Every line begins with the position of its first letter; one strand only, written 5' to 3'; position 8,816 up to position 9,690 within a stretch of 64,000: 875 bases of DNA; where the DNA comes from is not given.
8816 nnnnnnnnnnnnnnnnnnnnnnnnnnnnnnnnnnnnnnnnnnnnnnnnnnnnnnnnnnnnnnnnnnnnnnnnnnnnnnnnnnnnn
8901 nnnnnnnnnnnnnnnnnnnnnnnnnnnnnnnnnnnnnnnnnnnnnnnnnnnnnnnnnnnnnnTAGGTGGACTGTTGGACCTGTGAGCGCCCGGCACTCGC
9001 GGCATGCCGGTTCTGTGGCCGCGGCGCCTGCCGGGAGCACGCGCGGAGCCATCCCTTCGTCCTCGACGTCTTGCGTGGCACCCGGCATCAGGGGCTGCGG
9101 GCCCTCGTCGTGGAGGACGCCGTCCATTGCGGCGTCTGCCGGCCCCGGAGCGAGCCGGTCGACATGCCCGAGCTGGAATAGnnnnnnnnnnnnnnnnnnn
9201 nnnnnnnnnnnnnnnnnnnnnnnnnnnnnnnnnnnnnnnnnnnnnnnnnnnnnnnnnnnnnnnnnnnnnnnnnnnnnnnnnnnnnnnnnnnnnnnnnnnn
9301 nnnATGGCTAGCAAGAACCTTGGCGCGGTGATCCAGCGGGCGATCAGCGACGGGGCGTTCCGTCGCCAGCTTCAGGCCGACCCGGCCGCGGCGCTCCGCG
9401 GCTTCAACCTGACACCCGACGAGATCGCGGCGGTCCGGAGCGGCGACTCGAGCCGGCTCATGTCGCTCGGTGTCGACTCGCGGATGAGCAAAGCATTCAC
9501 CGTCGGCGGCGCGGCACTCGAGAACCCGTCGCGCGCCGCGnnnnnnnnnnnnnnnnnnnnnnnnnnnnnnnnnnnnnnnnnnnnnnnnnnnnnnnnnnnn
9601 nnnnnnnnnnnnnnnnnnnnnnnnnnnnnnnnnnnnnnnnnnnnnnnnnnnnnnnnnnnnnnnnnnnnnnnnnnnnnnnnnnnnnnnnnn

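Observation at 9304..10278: Protein with NHLP/Nif11-like leader-type N-domain and tandem 36-aa repeats (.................THSSIT): candidate multi-core precursor or protease substrate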

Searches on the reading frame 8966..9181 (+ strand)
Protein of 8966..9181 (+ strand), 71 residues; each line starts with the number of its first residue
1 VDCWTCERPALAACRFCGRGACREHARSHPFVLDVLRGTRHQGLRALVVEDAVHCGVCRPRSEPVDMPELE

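Call 4: search_protein_families(library=ncbifam, proteins=[window:8966-9181:+], max_evalue=1)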
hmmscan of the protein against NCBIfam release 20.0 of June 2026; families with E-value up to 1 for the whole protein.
window:8966-9181:+ (71 aa): 0 families

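Call 5: search_protein_families(library=pfam, proteins=[window:8966-9181:+], max_evalue=1)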
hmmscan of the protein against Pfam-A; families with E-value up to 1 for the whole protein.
window:8966-9181:+ (71 aa): 3 families
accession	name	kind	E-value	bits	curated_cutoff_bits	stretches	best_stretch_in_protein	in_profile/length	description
PF17982.7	C5HCH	-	2.9e-05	24.6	26.3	1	2-27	3-28/50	NSD Cys-His rich domain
PF09947.15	DUF2180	-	0.0045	17.6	22.2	1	1-27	1-32/68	Uncharacterized protein conserved in archaea (DUF2180)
PF19746.4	DUF6233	-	0.52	10.9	27.6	0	39-62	33-56/59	Family of unknown function (DUF6233)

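Call 76: search_solved_structures(query=window:8966-9178:+, max_evalue=10)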
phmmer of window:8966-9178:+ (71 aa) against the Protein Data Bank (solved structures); distinct sequences matched with E-value up to 10: 3.
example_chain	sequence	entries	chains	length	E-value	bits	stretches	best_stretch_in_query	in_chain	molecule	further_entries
7z36_A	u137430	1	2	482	0.24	15.3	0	45-69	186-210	Endolysin,Transcription intermediary factor 1-beta,Isoform 2 of Transcription intermediary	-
6qu1_A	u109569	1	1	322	1.7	12.7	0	49-69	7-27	Transcription intermediary factor 1-beta,Transcription intermediary factor 1-beta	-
6qaj_A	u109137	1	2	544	7.8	10.5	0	45-69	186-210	Endolysin,Transcription intermediary factor 1-beta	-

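Call 77: search_protein_families(library=padloc, proteins=[window:8966-9178:+], max_evalue=0.1)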
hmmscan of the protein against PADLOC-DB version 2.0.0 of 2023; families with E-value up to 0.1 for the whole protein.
window:8966-9178:+ (71 aa): 0 families

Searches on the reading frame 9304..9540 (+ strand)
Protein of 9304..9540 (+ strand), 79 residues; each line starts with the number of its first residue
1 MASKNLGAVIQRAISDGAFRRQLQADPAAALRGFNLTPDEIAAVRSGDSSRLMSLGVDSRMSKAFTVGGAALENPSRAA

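Call 16: find_related_loci(query=window:9304-9513:+, collection=genome_contigs, flank=10000)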
Query window:9304-9513:+ (70 aa) in genome_contigs; peptide patterns used: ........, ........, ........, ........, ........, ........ (x = any residue, [..] = any of these).
600 stretches matched a pattern (row limit reached: there are more); 4 encode a relative of the query (tblastn E <= 1e-3); 4 distinct loci.
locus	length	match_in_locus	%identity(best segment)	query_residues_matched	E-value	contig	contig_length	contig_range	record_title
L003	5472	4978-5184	90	1-69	2e-39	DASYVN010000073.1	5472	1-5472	MAG TPA_asm: Candidatus Limnocylindria bacterium isolate SMAG_U6255 k141_268520, whole genome shotgun sequence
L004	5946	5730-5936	90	1-69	7e-39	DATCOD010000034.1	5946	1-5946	MAG TPA_asm: Candidatus Limnocylindria bacterium isolate SMAG_U7192 k141_2113, whole genome shotgun sequence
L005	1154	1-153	86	19-69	5e-28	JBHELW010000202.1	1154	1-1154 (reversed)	MAG: Mycobacteriales bacterium isolate S2_bin.34.orig S2_k141_972081, whole genome shotgun sequence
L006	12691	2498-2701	66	1-68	3e-26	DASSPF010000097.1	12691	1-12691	MAG TPA_asm: Candidatus Limnocylindria bacterium isolate SMAG_U1271 k141_540656, whole genome shotgun sequence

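Call 27: search_solved_structures(query=window:9304-9540:+, max_evalue=10, show_alignments=2)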
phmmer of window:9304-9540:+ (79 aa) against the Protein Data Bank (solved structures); distinct sequences matched with E-value up to 10: 10.
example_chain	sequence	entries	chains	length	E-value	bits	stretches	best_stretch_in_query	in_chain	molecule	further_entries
6lk7_A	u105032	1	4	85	1.3e-05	29.1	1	4-59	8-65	Nitrile hydratase, alpha chain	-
9chi_B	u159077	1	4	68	0.002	22.3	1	16-67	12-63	SonA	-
9ch7_B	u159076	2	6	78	0.0025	21.9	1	16-67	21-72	Extradiol ring-cleavage dioxygenase LigAB LigA subunit domain-containing protein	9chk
7ltc_B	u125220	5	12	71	0.0065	20.6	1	16-63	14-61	LigA domain-containing protein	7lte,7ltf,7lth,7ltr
7lts_B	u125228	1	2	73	0.0068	20.5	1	16-63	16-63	LigA domain-containing protein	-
9cgw_B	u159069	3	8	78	0.011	19.9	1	16-61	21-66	Extradiol ring-cleavage dioxygenase LigAB LigA subunit domain-containing protein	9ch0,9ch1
9ch2_B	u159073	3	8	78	0.011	19.9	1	16-61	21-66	Extradiol ring-cleavage dioxygenase LigAB LigA subunit domain-containing protein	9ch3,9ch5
8t1s_B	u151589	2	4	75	0.017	19.3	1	16-60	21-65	Extradiol ring-cleavage dioxygenase LigAB LigA subunit domain-containing protein | RiPP precursor (SonA)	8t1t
1b4u_A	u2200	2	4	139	0.49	14.7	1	17-72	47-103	PROTOCATECHUATE 4,5-DIOXYGENASE | 4,5-DIOXYGENASE ALPHA CHAIN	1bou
1v29_A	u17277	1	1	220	1.1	13.6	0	5-48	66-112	nitrile hydratase a chain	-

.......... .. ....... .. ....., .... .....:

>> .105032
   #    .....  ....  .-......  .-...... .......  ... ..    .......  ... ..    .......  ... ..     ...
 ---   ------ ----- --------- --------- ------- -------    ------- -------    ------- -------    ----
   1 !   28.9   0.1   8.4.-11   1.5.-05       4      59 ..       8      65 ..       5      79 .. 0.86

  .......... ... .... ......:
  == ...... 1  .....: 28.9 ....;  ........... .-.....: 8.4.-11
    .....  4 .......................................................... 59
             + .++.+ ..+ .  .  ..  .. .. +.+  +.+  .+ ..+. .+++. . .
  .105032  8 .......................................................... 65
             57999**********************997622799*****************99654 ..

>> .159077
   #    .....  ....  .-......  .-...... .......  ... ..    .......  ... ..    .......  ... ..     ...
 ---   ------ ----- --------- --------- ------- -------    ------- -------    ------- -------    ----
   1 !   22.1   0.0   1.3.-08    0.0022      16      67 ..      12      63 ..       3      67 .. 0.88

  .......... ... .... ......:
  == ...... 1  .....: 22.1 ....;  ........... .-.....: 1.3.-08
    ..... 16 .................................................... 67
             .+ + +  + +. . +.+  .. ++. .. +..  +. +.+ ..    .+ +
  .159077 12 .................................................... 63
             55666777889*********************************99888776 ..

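Call 34: search_protein_representatives(protein=window:9304-9528:+)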
Query: 75 residues. Proteins with E-value up to 0.001 (for the whole library): 360; up to 1e-10: 187; up to 1e-30: 8. The best 150 are listed.
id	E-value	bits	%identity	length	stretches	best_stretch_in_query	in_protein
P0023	1.6e-33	129.6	93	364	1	1-73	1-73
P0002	6.6e-33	127.7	89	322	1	1-74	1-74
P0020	8.6e-32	124.2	88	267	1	1-73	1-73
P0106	9.9e-32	124.0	89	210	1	1-72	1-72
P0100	3.0e-31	122.5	89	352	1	1-72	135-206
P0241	3.1e-31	122.5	90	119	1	1-69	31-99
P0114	5.9e-31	121.6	88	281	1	1-72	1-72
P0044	6.4e-31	121.5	89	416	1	1-72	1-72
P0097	1.4e-30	120.4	85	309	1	1-72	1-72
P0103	5.5e-30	118.5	85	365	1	1-71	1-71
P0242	9.1e-30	117.8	87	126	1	2-69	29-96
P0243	1.1e-29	117.5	87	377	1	1-70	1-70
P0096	1.5e-29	117.2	87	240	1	1-70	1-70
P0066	1.9e-29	116.8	88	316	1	1-69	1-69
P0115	7.1e-29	115.0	82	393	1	1-72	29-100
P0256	2.5e-22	94.4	71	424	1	3-72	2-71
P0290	4.5e-19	84.1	60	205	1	2-71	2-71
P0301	1.2e-18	82.8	66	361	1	1-71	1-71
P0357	3.9e-15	71.7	54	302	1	4-75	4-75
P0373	7.8e-14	67.6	53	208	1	3-70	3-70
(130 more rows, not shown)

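Call 36: find_encoding_contigs(protein=P0256, flank=10000, max_places=3)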
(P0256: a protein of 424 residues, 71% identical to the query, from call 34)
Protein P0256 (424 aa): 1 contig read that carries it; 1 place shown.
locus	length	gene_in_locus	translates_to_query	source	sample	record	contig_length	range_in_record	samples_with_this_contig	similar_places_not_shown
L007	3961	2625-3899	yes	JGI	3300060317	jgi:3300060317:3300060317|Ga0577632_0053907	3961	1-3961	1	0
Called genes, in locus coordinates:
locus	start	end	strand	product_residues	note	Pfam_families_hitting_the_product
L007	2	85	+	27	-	?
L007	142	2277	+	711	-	PF02163:Peptidase_M50, PF00027:cNMP_binding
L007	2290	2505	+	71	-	-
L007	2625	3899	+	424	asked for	PF14407:Frankia_peptide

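Call 37: find_encoding_contigs(protein=P0301, flank=10000, max_places=3)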
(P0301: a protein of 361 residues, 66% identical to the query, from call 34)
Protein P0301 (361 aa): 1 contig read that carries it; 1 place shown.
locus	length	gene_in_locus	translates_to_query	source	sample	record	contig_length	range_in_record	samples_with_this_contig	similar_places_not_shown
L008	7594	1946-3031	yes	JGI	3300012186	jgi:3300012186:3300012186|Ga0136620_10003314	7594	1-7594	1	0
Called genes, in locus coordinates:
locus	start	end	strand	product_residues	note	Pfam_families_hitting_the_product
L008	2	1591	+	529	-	?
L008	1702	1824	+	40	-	-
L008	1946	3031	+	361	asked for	PF14407:Frankia_peptide (weak)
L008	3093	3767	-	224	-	PF00027:cNMP_binding, PF13545:HTH_Crp_2, PF00325:Crp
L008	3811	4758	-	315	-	PF00296:Bac_luciferase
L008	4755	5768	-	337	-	PF00296:Bac_luciferase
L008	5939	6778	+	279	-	PF00795:CN_hydrolase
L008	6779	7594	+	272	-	?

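Call 38: find_encoding_contigs(protein=P0373, flank=10000, max_places=3)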
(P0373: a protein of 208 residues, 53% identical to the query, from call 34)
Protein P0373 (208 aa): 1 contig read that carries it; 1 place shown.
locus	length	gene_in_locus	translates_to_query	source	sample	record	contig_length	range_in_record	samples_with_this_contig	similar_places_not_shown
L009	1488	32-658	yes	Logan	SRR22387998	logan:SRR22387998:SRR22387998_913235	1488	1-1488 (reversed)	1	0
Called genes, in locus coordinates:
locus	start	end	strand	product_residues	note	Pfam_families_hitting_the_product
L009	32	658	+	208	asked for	PF14407:Frankia_peptide (weak)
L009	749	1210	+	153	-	PF20432:Xre-like-HTH, PF09722:Xre_MbcA_ParS_C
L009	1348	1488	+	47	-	?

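Call 39: find_encoding_contigs(protein=P0357, flank=10000, max_places=3)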
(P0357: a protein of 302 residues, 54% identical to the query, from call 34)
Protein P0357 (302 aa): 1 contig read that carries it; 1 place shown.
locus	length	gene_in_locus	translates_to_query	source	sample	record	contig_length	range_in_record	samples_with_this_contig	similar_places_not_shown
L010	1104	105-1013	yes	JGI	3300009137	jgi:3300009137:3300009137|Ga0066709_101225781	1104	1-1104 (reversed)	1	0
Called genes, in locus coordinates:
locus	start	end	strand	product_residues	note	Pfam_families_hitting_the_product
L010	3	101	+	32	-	?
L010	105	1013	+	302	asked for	-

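Call 40: find_encoding_contigs(protein=P0290, flank=10000, max_places=3)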
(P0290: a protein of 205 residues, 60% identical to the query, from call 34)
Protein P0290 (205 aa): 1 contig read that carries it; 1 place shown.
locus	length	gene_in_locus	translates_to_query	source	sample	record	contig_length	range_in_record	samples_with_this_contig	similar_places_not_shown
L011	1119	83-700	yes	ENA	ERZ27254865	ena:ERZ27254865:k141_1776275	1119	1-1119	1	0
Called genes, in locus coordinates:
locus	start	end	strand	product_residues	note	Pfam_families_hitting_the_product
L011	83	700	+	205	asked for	PF14407:Frankia_peptide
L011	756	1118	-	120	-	?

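Call 43: find_related_loci(query=A2, collection=metagenome_contigs, flank=8000)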
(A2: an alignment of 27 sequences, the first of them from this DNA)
Query A2 (66 aa) in metagenome_contigs; peptide patterns used: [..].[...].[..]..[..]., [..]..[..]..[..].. (x = any residue, [..] = any of these).
448 stretches matched a pattern; 239 encode a relative of the query (tblastn E <= 1e-3); the best 80 are kept; 80 distinct loci.
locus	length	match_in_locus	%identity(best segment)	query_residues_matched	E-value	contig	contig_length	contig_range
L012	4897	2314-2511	92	1-66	5e-38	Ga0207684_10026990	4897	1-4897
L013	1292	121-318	91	1-66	2e-38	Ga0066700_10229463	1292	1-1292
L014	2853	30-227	91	1-66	2e-37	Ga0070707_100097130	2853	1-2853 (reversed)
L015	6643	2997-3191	94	1-65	1e-37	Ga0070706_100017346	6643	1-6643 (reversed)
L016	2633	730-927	89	1-66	2e-37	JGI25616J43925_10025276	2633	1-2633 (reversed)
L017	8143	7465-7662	91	1-66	2e-37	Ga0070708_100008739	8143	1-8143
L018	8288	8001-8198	89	1-66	4e-37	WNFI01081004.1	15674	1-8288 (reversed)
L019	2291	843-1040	91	1-66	3e-37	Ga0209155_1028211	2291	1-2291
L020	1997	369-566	91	1-66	3e-37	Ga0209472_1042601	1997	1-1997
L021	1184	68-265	91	1-66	5e-38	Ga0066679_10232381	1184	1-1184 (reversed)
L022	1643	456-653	91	1-66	2e-37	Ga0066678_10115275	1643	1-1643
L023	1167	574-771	91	1-66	3e-38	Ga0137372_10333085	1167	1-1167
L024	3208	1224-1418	94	1-65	6e-37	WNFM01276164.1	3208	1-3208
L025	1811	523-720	91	1-66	3e-37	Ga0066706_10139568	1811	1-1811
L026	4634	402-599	89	1-66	1e-36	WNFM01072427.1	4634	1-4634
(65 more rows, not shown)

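Call 92: search_dna_similar(query=window:9304-9513:+, collection=plasmids, mode=protein, max_evalue=0.001, max_rows=20)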
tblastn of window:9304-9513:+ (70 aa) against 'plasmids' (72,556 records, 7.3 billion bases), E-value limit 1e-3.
No match.
